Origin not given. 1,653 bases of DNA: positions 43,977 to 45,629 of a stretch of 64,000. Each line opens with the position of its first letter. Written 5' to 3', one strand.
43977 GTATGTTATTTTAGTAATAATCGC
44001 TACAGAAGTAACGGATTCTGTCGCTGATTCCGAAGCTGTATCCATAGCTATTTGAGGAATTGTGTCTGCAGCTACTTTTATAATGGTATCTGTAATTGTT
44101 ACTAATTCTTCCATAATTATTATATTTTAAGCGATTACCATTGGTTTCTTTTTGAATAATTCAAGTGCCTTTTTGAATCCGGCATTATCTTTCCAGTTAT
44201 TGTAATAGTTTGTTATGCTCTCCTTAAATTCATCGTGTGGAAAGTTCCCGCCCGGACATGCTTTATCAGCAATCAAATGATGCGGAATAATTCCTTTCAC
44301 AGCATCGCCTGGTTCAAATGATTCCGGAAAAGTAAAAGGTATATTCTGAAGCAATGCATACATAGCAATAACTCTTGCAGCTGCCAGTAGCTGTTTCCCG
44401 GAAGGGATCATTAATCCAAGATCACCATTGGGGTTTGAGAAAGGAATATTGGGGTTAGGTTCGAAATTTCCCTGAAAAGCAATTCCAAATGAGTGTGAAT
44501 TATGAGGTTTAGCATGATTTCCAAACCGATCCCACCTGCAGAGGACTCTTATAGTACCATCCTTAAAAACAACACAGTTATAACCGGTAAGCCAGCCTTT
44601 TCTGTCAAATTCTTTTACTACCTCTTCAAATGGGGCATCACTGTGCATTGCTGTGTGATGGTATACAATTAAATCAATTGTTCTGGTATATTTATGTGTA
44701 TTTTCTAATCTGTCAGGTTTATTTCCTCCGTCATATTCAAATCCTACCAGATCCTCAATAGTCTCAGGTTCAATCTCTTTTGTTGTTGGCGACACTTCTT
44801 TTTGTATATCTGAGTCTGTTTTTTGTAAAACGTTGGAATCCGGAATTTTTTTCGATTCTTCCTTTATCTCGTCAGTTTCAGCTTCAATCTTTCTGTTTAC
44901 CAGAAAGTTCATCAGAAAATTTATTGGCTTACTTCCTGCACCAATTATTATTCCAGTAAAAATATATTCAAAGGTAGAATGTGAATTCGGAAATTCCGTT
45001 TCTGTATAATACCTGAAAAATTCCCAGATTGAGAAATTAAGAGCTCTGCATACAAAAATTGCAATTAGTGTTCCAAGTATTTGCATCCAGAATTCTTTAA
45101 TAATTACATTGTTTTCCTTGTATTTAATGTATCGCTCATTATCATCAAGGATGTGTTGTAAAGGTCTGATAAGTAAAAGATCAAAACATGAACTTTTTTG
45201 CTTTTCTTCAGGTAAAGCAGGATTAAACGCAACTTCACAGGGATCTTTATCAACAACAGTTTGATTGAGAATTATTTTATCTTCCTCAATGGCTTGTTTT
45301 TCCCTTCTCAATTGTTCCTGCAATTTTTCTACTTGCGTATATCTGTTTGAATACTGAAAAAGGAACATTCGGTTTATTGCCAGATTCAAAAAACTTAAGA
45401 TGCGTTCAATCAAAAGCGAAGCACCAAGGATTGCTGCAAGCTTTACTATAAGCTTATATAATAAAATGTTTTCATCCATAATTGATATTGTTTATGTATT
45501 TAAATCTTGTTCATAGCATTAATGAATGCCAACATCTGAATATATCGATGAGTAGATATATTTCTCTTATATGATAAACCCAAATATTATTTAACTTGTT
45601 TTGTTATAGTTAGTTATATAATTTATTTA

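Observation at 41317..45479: Five-gene envelope operon built around a membrane-anchored PGRP/amidase_2 protein, with lysis-cassette-like logic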

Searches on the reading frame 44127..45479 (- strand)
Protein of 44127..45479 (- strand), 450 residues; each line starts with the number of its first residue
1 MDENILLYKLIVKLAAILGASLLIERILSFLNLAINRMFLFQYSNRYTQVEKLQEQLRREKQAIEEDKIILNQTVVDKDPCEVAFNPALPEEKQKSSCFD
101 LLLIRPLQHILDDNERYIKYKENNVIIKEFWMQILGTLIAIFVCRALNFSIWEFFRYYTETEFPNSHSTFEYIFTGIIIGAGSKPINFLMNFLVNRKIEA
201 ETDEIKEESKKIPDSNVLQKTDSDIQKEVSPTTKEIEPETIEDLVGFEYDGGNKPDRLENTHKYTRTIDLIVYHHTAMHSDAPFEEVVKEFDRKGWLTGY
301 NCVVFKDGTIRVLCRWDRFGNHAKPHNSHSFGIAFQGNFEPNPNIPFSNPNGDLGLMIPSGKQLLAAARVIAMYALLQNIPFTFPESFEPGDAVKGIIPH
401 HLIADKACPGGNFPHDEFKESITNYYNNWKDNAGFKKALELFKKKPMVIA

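Call 3: search_protein_families(library=pfam, proteins=[window:44127-45479:-], max_evalue=0.1)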
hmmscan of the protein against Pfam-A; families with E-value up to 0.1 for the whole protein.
window:44127-45479:- (450 aa): 2 families
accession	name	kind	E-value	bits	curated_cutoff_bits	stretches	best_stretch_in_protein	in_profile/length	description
PF01510.30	Amidase_2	-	2.1e-13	51.2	26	1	265-410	2-130/131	N-acetylmuramoyl-L-alanine amidase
PF15934.10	Yuri_gagarin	-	0.0012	19.2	28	1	44-107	161-223/234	Yuri gagarin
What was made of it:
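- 44127..45479 (-): g1: 450-aa fusion of a novel membrane domain, a flexible linker and an Amidase_2/PGRP-type Zn amidase. Pfam Amidase_2 (call 3).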

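Call 4: search_protein_families(library=padloc, proteins=[window:44127-45479:-], max_evalue=0.1)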
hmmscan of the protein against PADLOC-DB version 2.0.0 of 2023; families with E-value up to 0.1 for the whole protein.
window:44127-45479:- (450 aa): 0 families

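Call 5: search_protein_families(library=ncbifam, proteins=[window:44127-45479:-], max_evalue=0.1)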
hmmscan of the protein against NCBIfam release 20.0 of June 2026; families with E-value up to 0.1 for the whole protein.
window:44127-45479:- (450 aa): 0 families

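Call 6: search_protein_families(library=phrogs, proteins=[window:44127-45479:-], max_evalue=0.1)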
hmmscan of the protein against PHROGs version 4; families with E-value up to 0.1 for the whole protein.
window:44127-45479:- (450 aa): 7 families
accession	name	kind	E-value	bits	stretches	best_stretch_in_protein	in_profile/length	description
phrog_822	-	lysis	3e-12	47.8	1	261-342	17-101/215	amidase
phrog_1493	-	lysis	1.2e-09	38.9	1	262-425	28-163/394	endolysin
phrog_35436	-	lysis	5.5e-06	26.9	1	269-339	21-91/266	amidase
phrog_12609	-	lysis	0.00053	20.6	1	285-428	46-185/264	endolysin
phrog_1794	-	lysis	0.013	15.9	1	260-428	48-201/336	amidase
phrog_9611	-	lysis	0.047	14.3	0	393-430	132-173/246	endolysin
phrog_700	-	lysis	0.069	13.5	0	400-439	341-383/491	endolysin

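Call 8: find_homologous_proteins(query=window:44127-45479:-)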
Query window:44127-45479:- (450 aa): 202 proteins with E <= 0.001 among 8000 candidates; the best 120 are listed.
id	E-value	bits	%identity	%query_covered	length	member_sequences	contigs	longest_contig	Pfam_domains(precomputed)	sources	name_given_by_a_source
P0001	0.0e+0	1041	100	100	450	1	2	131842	PF01510.31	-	-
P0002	1.7e-221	754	70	100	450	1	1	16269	PF01510.31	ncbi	-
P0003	1.8e-218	744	71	100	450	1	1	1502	PF01510.31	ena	-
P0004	7.1e-218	742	69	100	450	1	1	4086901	PF01510.31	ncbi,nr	ncbi:MAG: peptidoglycan recognition family protein [Bacteroidota bacterium]|nr:peptidoglycan recogni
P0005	7.3e-218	742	72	100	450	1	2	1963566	PF01510.31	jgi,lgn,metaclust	metaclust:\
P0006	2.4e-214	730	70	100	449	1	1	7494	PF01510.31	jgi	-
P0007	2.4e-209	713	68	100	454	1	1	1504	PF01510.31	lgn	-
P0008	2.4e-204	697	69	100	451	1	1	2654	PF01510.31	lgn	-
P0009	1.9e-203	694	66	100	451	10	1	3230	PF01510.31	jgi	jgi:N-acetylmuramoyl-L-alanine amidase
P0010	3.0e-199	680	65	100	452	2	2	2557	PF01510.31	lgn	-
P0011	7.8e-195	666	64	100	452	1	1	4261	PF01510.31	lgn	-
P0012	1.6e-191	655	63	100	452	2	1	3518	PF01510.31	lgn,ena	-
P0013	1.1e-182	626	59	100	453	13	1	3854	PF01510.31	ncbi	ncbi:MAG: N-acetylmuramoyl-L-alanine amidase [Bacteroidota bacterium]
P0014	2.4e-179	615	61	100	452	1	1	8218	PF01510.31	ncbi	-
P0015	1.8e-175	602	60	100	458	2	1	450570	PF01510.31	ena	-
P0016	1.0e-173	596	60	100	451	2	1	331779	PF01510.31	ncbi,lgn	-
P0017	1.0e-172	593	57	100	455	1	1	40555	PF01510.31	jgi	-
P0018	1.7e-172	592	58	100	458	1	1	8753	PF01510.31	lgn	-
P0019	2.1e-172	592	58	100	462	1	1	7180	PF01510.31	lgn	-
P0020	6.5e-171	587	58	100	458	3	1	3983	PF01510.31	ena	-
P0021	2.3e-162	559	54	100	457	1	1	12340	PF01510.31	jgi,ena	jgi:hypothetical protein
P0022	3.0e-150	519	70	72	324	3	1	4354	PF01510.31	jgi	-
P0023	8.2e-138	478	51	99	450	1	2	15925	PF01510.31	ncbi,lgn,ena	-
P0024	1.0e-134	468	49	99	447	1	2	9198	PF01510.31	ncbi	ncbi:MAG: peptidoglycan recognition family protein [Bacteroidota bacterium]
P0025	2.1e-134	466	49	100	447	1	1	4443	PF01510.31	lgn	-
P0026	1.3e-132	461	50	99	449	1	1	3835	PF01510.31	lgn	-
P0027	2.9e-131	456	50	99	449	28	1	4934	PF01510.31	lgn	-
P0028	1.0e-130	454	49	99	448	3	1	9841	PF01510.31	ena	-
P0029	2.9e-129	450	49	99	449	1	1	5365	PF01510.31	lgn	-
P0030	2.1e-128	447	44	99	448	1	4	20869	PF01510.31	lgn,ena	-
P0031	7.8e-128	445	45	99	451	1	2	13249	PF01510.31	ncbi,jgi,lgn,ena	jgi:hypothetical protein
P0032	4.7e-127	442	47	100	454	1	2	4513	PF01510.31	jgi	jgi:hypothetical protein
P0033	1.2e-125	438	47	99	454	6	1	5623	PF01510.31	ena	-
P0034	1.3e-125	438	47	100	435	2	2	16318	PF01510.31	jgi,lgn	jgi:hypothetical protein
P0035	2.1e-125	437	56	73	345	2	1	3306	PF01510.31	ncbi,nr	ncbi:MAG: peptidoglycan recognition family protein, partial [Balneolaceae bacterium]|nr:peptidoglyca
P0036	7.2e-125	435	46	94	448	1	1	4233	PF01510.31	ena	-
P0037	8.5e-125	435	47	100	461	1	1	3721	PF01510.31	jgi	jgi:hypothetical protein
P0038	8.5e-125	435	47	99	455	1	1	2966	PF01510.31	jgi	jgi:hypothetical protein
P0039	9.8e-125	435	47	99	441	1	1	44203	PF01510.31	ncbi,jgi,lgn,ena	-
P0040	2.8e-124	433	48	100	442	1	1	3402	PF01510.31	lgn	-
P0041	5.0e-124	432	49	99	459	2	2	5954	PF01510.31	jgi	jgi:hypothetical protein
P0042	1.1e-122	428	44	99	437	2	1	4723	PF01510.31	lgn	-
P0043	2.3e-122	427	45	100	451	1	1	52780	PF01510.31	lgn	-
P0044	5.1e-122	426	46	100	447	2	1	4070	PF01510.31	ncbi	ncbi:MAG: peptidoglycan recognition family protein [bacterium]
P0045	5.1e-122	426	46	94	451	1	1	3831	PF01510.31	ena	-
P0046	3.5e-121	423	45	100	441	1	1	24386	PF01510.31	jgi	-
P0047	8.1e-120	418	44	99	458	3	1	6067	PF01510.31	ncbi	-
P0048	9.4e-119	415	47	99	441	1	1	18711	PF01510.31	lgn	-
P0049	2.0e-116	407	43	99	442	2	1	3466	PF01510.31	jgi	jgi:hypothetical protein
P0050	5.2e-115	403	44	99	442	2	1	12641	PF01510.31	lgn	-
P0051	8.0e-115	402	44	99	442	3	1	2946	PF01510.31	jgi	jgi:hypothetical protein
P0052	6.7e-114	399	43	100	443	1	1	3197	PF01510.31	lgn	-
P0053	5.3e-112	393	45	100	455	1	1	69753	PF01510.31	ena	-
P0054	7.6e-112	392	45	99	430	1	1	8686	PF01510.31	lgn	-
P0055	2.6e-111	390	43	99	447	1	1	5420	PF01510.31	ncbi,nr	ncbi:MAG: N-acetylmuramoyl-L-alanine amidase [Calditrichaeota bacterium]|nr:MAG: N-acetylmuramoyl-L-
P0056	4.0e-111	390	44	100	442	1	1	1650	PF01510.31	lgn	-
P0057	1.0e-110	388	44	96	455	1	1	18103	PF01510.31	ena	-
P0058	8.8e-110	385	42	99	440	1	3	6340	PF01510.31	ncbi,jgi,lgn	jgi:hypothetical protein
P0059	4.5e-109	383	43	99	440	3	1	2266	PF01510.31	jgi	jgi:hypothetical protein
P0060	1.8e-107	378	43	100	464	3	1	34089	PF01510.31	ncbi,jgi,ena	-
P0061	4.9e-107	376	41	99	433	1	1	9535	PF01510.31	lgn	-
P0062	6.3e-107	376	43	99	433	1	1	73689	PF01510.31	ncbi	-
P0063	1.9e-106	374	44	99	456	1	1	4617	PF01510.31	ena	-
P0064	2.3e-105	371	42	99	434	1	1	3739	PF01510.31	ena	-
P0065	5.0e-105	370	42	100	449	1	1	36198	PF01510.31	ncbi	-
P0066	7.0e-105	369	41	97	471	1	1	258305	PF01510.31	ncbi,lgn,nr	ncbi:MAG: N-acetylmuramoyl-L-alanine amidase [Ignavibacteriae bacterium]|nr:N-acetylmuramoyl-L-alani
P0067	1.2e-104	368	42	99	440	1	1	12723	PF01510.31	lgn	-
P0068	1.5e-104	368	41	99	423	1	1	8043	PF01510.31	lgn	-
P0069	1.8e-104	368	42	95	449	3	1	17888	PF01510.31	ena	-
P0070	4.6e-104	366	41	97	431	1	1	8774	PF01510.31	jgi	-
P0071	5.9e-104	366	41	100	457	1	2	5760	PF01510.31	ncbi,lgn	ncbi:MAG: N-acetylmuramoyl-L-alanine amidase [Rhodothermales bacterium]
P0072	6.3e-104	366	41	99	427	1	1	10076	PF01510.31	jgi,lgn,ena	-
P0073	1.3e-102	362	40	100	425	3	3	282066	PF01510.31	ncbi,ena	-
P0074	6.3e-102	359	41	99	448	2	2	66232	PF01510.31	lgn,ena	-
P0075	1.4e-101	358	56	62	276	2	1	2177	PF01510.31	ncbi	ncbi:MAG TPA: peptidoglycan recognition family protein, partial [bacterium]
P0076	2.8e-101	357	61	58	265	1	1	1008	PF01510.31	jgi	jgi:hypothetical protein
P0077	3.1e-101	357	40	99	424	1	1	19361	PF01510.31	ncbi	-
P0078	3.5e-101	357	39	99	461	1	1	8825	PF01510.31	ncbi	ncbi:MAG: N-acetylmuramoyl-L-alanine amidase [Bacteroidota bacterium]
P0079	4.3e-101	357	41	99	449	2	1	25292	PF01510.31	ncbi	-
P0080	2.7e-99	351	41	100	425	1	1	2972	PF01510.31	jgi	jgi:hypothetical protein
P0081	3.4e-99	350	52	67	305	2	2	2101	PF01510.31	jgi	jgi:N-acetyl-anhydromuramyl-L-alanine amidase AmpD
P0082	3.9e-98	347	41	99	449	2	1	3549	PF01510.31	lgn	-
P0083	1.0e-97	346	42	100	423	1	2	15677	PF01510.31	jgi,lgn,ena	-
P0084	1.7e-97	345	40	100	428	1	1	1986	PF01510.31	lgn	-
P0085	2.2e-97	344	40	99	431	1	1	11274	PF01510.31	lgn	-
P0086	3.7e-97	344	42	99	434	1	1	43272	PF01510.31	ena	-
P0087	5.4e-97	343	40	100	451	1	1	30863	PF01510.31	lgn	-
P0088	1.3e-96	342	41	98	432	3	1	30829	PF01510.31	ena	-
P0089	1.0e-95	339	39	100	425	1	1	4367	PF01510.31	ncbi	-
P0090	4.8e-95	337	40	99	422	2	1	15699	PF01510.31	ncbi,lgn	-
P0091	2.4e-94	334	40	99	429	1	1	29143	PF01510.31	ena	-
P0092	3.5e-94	334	41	98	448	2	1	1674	PF01510.31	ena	-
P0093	3.7e-94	334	39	99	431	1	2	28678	PF01510.31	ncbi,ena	-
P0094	2.0e-93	331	37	100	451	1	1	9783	PF01510.31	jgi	-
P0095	2.3e-93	331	40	99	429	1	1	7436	PF01510.31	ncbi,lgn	-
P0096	3.7e-93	331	41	99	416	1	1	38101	PF01510.31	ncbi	-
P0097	8.3e-92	326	40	99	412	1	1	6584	PF01510.31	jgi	-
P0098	9.8e-92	326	39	99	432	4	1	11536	PF01510.31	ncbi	-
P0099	1.8e-91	325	39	99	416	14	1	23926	PF01510.31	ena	-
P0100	2.0e-91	325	45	73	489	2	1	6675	PF01510.31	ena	-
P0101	2.6e-91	324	38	100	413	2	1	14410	PF01510.31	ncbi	-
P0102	4.7e-88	314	36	100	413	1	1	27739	PF01510.31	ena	-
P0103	7.3e-87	310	38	98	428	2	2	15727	PF01510.31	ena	-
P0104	1.1e-85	306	38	100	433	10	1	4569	PF01510.31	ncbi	-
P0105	1.4e-85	306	38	100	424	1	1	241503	PF01510.31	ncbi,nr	ncbi:MAG: N-acetylmuramoyl-L-alanine amidase [candidate division KSB1 bacterium]|nr:N-acetylmuramoyl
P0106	2.8e-84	301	37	98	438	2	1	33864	PF01510.31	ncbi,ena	-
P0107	6.3e-84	300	37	96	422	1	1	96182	PF01510.31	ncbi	-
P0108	1.3e-80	289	38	98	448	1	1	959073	PF01510.31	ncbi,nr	ncbi:MAG: peptidoglycan recognition family protein [Chloroherpetonaceae bacterium]|nr:peptidoglycan 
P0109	2.6e-80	288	38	99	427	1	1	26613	PF01510.31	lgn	-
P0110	3.8e-79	284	38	97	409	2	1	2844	PF01510.31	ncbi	ncbi:MAG: N-acetylmuramoyl-L-alanine amidase, partial [Calditrichaeota bacterium]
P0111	6.5e-78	280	44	70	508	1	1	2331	PF01510.31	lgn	-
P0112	3.3e-76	275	37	98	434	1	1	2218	PF01510.31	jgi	jgi:uncharacterized membrane protein YuzA (DUF378 family)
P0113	3.4e-76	275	42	70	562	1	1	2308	PF01510.31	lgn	-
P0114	9.3e-76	273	37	98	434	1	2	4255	PF01510.31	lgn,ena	-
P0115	3.9e-73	265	36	98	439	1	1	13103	PF01510.31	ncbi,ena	-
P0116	4.0e-73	264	41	70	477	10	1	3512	PF01510.31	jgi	-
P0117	7.6e-72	260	34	98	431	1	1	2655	PF01510.31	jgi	jgi:hypothetical protein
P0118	1.5e-71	259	35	98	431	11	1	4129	PF01510.31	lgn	-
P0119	6.3e-71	257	44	58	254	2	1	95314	PF01510.31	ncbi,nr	ncbi:MAG: N-acetylmuramoyl-L-alanine amidase [Calditrichaeota bacterium]|nr:N-acetylmuramoyl-L-alani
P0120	8.4e-71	257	34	99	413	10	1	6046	PF01510.31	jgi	jgi:hypothetical protein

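Call 9: find_encoding_contigs(protein=P0066, flank=8000, max_places=2)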
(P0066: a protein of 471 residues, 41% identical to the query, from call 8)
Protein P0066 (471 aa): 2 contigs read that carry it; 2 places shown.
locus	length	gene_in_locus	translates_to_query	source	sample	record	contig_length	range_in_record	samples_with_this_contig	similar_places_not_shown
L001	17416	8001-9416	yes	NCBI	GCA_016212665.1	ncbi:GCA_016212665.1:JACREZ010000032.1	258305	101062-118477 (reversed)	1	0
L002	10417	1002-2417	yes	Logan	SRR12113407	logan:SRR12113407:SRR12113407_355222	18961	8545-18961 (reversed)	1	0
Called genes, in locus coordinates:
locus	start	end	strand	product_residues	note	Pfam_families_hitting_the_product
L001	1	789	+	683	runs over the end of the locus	PF01433:Peptidase_M1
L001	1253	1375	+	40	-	PF10049:DUF2283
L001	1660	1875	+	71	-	-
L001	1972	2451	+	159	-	-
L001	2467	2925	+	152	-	PF13648:Lipocalin_4 (weak)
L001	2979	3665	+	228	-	-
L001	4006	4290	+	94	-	PF00166:Cpn10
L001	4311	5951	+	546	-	PF00118:Cpn60_TCP1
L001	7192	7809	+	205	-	-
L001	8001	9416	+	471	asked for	PF01510:Amidase_2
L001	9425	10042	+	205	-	-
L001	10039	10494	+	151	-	-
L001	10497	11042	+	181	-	-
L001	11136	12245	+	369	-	PF04015:DUF362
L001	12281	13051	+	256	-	PF02517:Rce1-like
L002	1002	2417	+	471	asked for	PF01510:Amidase_2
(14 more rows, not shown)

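Call 10: find_encoding_contigs(protein=P0105, flank=8000, max_places=2)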
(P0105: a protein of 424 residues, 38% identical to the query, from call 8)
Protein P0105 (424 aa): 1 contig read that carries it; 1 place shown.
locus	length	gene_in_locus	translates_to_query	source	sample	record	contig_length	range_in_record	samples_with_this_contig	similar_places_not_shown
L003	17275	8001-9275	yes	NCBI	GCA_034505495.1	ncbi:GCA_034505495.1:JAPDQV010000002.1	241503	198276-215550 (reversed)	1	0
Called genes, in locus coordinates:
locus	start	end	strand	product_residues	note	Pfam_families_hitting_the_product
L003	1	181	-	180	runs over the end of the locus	-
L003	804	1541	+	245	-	PF07719:TPR_2 (faint)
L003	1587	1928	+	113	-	PF01740:STAS, PF13466:STAS_2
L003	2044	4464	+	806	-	PF00041:fn3, PF16656:Pur_ac_phosph_N (weak), PF13860:FlgD_ig, PF18962:Por_Secre_tail (faint)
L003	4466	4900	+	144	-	PF13279:4HBT_2, PF03061:4HBT (weak)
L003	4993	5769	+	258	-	PF01569:PAP2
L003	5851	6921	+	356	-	PF00150:Cellulase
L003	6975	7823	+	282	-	PF01261:AP_endonuc_2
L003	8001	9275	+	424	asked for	PF01510:Amidase_2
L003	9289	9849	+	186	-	-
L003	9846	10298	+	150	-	-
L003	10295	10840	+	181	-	-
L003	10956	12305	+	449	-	-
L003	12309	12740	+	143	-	PF18962:Por_Secre_tail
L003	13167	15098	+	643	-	PF00150:Cellulase, PF18962:Por_Secre_tail (faint)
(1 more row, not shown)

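Call 11: find_encoding_contigs(protein=P0108, flank=8000, max_places=2)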
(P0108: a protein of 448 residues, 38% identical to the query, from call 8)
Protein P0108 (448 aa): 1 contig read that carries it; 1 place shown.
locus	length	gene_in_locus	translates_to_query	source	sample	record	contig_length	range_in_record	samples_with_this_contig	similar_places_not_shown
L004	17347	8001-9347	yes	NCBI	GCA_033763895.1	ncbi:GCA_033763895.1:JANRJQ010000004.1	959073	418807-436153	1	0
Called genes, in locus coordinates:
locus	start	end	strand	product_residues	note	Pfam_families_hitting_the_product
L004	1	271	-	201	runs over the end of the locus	PF01195:Pept_tRNA_hydro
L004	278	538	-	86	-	PF02700:PurS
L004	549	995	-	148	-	-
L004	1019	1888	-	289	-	PF01066:CDP-OH_P_transf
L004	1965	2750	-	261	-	PF20507:DUF6733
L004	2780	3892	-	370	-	PF00696:AA_kinase, PF01472:PUA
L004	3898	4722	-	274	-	PF07722:Peptidase_C26, PF00117:GATase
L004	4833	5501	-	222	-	PF01386:Ribosomal_L25p, PF14693:Ribosomal_TL5_C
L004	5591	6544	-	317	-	PF13793:Pribosyltran_N, PF00156:Pribosyltran, PF14572:Pribosyl_synth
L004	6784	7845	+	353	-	PF04613:LpxD, PF00132:Hexapep (weak), PF25084:LbH_EIF2B, PF25087:GMPPB_C, PF14602:Hexapep_2 (faint), PF00132:Hexapep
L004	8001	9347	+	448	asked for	PF01510:Amidase_2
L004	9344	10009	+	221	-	-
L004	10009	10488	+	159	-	PF00430:ATP-synt_B (weak)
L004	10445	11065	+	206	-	-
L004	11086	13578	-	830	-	PF12704:MacB_PCD, PF02687:FtsX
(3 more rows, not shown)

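Call 14: find_related_loci(query=A1, collection=genome_contigs, flank=7000)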
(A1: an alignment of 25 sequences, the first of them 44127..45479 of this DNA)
Query A1 (450 aa) in genome_contigs; peptide patterns used: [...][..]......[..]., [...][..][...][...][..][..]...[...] (x = any residue, [..] = any of these).
143 stretches matched a pattern; 105 encode a relative of the query (tblastn E <= 1e-3); the best 80 are kept; 80 distinct loci.
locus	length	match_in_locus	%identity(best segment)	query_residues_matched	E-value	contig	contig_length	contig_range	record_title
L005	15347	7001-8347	69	1-449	0e+0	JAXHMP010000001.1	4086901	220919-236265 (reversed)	MAG: Bacteroidota bacterium isolate Salar_de_Ascotan_soil_MAG_ASO55 contig_531_polypolish, whole genome shotgun sequence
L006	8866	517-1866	66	1-449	0e+0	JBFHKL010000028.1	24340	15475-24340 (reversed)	MAG: Saccharicrinis sp. isolate Mix_sand07.2021.05.G.87 k141_1788645_length_24340_cov_30.5501, whole genome shotgun sequ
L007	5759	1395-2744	66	1-449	0e+0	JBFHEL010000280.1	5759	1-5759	MAG: Saccharicrinis sp. isolate Mix_sand07.2021.05.G.1 k141_1229220_length_5759_cov_61.5586, whole genome shotgun sequen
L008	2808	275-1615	65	1-448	0e+0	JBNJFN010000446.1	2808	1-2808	MAG: Bacteroidota bacterium isolate Y22_60dBSe2.bin.74 NODE_69655_length_2808_cov_12.526394, whole genome shotgun sequen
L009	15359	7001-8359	60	1-448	3e-180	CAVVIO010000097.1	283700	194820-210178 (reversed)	MAG: uncultured Bacteroidales bacterium isolate MFD02923.bin.2.58 genome assembly, contig: contig_7216, whole genome sho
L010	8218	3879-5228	61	1-449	2e-179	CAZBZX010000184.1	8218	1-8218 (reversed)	MAG TPA_asm: uncultured Bacteroidales bacterium isolate binchicken_co129_655 genome assembly, contig: NODE_28716_length_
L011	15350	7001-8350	60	1-450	2e-177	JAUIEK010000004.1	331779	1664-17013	MAG: Bacteroidia bacterium isolate 8_bin.28 NODE_67_length_331779_cov_3.019228, whole genome shotgun sequence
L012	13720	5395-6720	51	3-449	7e-137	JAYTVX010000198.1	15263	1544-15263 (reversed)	MAG: Bacteroidales bacterium isolate GFS_5746 GFS_5746_197, whole genome shotgun sequence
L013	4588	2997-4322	50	3-449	8e-135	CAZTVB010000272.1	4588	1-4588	MAG TPA_asm: uncultured Rikenellaceae bacterium isolate binchicken_co269_241 genome assembly, contig: NODE_19940_length_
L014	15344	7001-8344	47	3-450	3e-132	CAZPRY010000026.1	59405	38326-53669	MAG TPA_asm: uncultured bacterium isolate SRP178699_co1_642 genome assembly, contig: NODE_426_length_59405_cov_8.946318,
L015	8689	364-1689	48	3-449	3e-130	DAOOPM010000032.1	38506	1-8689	MAG TPA_asm: Tenuifilaceae bacterium isolate AMR_MDS_2597 NODE_1211_length_38506_cov_8.370602, whole genome shotgun sequ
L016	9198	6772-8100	49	3-449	2e-139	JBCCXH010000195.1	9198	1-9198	MAG: Bacteroidota bacterium isolate P01_F01_bin.120 k141_2843609_length_9198_cov_7.0000, whole genome shotgun sequence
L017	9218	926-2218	47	3-450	4e-128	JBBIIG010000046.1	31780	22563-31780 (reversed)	MAG: bacterium isolate BR1S70218_bin_133 NODE_1616_length_31780_cov_5.891158, whole genome shotgun sequence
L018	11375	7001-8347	45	3-449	8e-124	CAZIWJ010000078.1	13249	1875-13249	MAG TPA_asm: uncultured Roseivirgaceae bacterium isolate binchicken_co8_373 genome assembly, contig: NODE_8610_length_13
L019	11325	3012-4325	49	3-449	1e-122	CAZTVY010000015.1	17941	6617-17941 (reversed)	MAG TPA_asm: uncultured Rikenellaceae bacterium isolate SRP216815_co1_224 genome assembly, contig: NODE_3714_length_1794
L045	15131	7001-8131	32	42-446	5e-68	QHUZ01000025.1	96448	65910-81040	MAG: Gemmatimonadetes bacterium isolate AG16 14_0903_16_40cm_scaffold_181_curated, whole genome shotgun sequence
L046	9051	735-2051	34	10-448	7e-68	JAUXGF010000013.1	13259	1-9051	MAG: Calditrichaceae bacterium isolate CSMAG_2922 CSMAG_2922_k117_5074353_length_13259_cov_7.9915, whole genome shotgun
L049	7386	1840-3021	33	10-446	2e-64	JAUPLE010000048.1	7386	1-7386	MAG: Acidobacteriota bacterium isolate erpe_2018_pw_9hr_WHONDRS-PP48-000088_B_bin.18 scaffold_69171, whole genome shotgu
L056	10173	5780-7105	32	3-446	1e-62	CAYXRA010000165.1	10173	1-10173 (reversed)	MAG TPA_asm: uncultured Calditrichaceae bacterium isolate SRP141376_co2_326 genome assembly, contig: NODE_12400_length_1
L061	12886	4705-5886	33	10-446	2e-61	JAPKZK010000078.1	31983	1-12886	MAG: Candidatus Aminicenantes bacterium isolate LacPavin_0920_SED2_MAG_46_26 LacPavin_0920_SED2_scaffold_115752, whole g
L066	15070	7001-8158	32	10-448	2e-59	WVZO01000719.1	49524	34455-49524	MAG: Candidatus Aminicenantes bacterium isolate CS4-C025 C_merged_R1_(paired)_contig_79038, whole genome shotgun sequenc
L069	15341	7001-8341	32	1-446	3e-58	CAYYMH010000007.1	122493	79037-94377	MAG TPA_asm: uncultured Cytophagia bacterium isolate SRP141376_co3_458 genome assembly, contig: NODE_227_length_122493_c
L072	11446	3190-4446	29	10-449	3e-58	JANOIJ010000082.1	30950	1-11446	MAG: Gemmatimonadaceae bacterium isolate SOY_63_metabat_25 SOY_63_k141_1251087, whole genome shotgun sequence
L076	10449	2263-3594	29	5-448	2e-61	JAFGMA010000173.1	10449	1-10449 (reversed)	MAG: candidate division KSB1 bacterium isolate Zod_Metabat.436 k87_6301200, whole genome shotgun sequence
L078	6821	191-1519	31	10-448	1e-56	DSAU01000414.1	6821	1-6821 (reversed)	MAG TPA_asm: bacterium isolate SpSt-1156 Ga0129302_1007179, whole genome shotgun sequence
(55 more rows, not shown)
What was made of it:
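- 44127..45479 (-): Full-length homologues in many phyla (calls 8, 14).
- All host phyla are diderm (call 14). The system is rare: about 105 hits among 185,579 species genomes (call 14).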
